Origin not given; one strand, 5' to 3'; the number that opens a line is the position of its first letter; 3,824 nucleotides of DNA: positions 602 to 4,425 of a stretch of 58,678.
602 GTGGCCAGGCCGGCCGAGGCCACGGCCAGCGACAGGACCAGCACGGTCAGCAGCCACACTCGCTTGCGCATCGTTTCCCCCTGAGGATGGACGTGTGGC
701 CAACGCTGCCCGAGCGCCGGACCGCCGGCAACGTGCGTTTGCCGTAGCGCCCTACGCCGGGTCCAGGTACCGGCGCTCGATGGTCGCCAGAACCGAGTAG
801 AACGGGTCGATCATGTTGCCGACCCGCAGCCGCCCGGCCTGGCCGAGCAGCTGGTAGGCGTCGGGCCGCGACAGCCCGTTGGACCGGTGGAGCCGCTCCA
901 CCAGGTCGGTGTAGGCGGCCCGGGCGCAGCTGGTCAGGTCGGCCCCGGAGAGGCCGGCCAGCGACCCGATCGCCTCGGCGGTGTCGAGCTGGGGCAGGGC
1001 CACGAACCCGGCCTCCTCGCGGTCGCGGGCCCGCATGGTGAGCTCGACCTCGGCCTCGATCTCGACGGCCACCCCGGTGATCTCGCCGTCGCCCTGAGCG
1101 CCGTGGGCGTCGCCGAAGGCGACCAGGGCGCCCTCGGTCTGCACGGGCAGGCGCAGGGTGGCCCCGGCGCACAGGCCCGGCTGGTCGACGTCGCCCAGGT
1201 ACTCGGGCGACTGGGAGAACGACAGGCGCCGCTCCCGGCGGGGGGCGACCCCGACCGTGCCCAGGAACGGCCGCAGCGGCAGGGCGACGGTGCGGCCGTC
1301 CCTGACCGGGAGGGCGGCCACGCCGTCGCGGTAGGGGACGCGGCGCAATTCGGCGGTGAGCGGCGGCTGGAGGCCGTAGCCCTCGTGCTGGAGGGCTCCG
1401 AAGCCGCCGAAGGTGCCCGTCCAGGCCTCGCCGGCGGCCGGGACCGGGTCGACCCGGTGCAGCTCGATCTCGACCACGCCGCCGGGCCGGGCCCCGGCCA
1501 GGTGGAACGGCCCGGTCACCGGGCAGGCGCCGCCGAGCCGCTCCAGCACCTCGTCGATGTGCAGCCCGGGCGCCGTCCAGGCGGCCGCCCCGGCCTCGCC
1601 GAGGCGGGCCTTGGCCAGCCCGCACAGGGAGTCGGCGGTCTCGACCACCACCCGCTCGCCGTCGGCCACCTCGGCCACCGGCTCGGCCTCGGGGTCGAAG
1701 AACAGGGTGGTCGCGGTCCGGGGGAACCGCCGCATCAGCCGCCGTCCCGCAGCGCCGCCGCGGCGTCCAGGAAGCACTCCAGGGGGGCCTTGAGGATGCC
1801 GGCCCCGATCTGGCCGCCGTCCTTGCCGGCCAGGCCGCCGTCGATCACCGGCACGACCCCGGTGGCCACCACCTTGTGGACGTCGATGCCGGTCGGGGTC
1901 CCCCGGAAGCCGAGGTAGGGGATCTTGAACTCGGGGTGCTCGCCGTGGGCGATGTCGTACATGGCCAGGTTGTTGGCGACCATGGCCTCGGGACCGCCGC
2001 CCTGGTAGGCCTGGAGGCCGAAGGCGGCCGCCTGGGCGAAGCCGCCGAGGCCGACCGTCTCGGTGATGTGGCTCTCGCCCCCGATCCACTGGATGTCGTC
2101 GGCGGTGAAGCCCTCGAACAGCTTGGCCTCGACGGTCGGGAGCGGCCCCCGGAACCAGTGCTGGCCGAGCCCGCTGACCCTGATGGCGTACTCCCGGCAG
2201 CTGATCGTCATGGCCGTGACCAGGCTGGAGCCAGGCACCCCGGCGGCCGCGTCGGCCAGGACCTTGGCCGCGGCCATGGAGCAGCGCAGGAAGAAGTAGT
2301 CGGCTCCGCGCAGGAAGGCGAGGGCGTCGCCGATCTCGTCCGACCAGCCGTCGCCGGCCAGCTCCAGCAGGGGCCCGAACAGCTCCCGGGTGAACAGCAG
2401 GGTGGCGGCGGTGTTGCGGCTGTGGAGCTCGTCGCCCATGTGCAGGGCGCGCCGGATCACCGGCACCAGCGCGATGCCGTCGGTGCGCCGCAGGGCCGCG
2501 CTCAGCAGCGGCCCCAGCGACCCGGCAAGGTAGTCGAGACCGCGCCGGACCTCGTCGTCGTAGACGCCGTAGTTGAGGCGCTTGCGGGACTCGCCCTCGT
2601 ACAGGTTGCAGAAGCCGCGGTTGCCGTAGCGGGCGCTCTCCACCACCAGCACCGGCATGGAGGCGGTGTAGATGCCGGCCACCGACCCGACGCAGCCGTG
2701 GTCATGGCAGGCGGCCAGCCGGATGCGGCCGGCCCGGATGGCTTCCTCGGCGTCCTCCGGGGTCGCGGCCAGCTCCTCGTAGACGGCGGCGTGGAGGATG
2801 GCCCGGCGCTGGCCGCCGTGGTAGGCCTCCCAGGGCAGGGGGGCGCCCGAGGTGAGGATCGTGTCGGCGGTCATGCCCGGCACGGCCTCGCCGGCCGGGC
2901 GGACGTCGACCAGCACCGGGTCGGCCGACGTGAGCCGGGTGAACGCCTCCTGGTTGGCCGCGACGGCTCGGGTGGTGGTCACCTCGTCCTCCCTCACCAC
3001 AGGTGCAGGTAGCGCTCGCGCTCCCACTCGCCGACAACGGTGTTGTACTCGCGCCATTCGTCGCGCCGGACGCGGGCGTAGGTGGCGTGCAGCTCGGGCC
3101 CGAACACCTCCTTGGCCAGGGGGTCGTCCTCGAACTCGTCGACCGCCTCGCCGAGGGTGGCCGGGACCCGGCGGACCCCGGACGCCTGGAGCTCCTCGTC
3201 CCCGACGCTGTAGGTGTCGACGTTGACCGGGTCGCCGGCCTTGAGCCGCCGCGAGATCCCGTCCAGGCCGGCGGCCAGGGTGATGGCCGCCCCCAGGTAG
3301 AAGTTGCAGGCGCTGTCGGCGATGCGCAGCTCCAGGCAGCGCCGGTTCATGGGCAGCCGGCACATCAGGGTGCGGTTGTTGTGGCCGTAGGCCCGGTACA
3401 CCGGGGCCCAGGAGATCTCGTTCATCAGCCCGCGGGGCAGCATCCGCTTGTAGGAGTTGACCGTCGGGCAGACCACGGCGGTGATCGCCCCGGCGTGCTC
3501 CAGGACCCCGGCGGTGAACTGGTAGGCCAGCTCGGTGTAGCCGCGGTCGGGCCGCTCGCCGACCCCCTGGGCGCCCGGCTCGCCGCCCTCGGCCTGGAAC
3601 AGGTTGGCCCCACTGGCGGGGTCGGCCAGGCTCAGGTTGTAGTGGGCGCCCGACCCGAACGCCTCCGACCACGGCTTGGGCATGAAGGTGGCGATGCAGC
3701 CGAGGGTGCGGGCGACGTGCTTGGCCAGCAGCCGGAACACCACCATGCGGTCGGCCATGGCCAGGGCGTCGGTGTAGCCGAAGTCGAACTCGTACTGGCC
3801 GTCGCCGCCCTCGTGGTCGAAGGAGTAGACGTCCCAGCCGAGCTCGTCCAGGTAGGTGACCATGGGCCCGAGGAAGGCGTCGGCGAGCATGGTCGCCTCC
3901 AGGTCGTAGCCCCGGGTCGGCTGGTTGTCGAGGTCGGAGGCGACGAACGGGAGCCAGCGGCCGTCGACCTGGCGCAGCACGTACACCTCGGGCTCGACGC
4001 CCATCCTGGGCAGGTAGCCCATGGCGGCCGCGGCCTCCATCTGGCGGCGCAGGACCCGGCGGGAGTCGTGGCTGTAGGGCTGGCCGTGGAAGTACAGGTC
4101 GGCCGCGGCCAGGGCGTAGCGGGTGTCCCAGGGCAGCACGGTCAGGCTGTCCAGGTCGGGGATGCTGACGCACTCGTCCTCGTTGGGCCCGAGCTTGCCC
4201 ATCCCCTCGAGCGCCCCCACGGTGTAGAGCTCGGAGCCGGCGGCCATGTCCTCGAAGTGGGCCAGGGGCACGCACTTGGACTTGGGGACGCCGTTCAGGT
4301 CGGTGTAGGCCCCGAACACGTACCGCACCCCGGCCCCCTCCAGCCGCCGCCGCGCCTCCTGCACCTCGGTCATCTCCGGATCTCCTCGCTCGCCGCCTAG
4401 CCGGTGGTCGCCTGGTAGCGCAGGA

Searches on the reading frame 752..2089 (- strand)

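Call 93: search_protein_families(library=pfam, proteins=[window:752-2089:-], max_evalue=0.00001)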
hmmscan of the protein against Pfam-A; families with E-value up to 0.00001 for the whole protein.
window:752-2089:- (445 aa): 1 family
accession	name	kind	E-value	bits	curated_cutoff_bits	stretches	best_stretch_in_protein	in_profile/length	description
PF03069.20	FmdA_AmdA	-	2.5e-19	69.9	27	1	299-428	211-356/373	Acetamidase/Formamidase family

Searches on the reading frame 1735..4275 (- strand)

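Call 92: search_protein_families(library=pfam, proteins=[window:1735-4275:-], max_evalue=0.00001)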
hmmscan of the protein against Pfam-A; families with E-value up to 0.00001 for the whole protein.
window:1735-4275:- (846 aa): 1 family
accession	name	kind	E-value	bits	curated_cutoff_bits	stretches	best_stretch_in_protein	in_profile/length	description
PF06545.17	AllG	-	6.4e-70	235.5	27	1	518-735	1-215/215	Oxamate carbamoyltransferase subunit AllG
